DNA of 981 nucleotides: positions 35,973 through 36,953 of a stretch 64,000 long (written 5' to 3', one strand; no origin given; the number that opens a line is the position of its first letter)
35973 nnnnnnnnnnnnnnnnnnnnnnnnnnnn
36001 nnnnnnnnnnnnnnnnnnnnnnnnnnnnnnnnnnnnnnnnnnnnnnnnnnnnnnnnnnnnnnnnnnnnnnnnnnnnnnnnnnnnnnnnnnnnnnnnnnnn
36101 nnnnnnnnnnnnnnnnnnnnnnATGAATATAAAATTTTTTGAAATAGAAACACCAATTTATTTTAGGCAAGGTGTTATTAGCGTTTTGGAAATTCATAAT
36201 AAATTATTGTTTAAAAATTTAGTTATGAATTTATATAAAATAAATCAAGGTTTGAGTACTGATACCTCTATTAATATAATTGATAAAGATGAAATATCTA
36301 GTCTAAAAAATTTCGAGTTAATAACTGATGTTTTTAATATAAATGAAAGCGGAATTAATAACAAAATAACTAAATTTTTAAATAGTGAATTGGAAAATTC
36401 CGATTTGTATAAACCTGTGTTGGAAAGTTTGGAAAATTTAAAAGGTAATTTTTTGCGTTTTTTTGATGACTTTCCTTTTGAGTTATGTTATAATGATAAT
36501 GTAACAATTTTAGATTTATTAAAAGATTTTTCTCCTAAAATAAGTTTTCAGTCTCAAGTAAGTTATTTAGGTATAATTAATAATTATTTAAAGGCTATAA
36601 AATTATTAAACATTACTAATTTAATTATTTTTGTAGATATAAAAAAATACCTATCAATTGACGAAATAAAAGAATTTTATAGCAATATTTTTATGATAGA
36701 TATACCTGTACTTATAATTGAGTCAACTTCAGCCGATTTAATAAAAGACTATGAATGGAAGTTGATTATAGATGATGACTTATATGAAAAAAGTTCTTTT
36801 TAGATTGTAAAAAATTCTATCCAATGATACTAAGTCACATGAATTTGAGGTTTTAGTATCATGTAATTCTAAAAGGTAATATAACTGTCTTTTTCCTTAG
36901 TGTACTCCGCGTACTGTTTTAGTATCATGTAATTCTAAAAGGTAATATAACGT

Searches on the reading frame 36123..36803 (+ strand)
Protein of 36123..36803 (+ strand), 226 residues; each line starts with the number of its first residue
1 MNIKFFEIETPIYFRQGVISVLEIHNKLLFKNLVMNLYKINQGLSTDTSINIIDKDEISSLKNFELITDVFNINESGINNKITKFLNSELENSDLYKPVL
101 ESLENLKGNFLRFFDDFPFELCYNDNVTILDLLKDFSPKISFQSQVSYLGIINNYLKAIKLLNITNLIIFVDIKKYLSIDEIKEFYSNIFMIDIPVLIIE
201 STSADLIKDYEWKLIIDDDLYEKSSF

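Call 9: search_protein_families(library=ncbifam, proteins=[window:36123-36803:+])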
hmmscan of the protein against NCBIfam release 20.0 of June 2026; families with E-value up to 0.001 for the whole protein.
window:36123-36803:+ (226 aa): 1 family
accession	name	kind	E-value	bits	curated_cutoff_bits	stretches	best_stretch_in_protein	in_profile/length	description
TIGR01866.1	cas_Csn2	equivalog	3.4e-26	92.3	35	1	2-222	1-221/222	type II-A CRISPR-associated protein Csn2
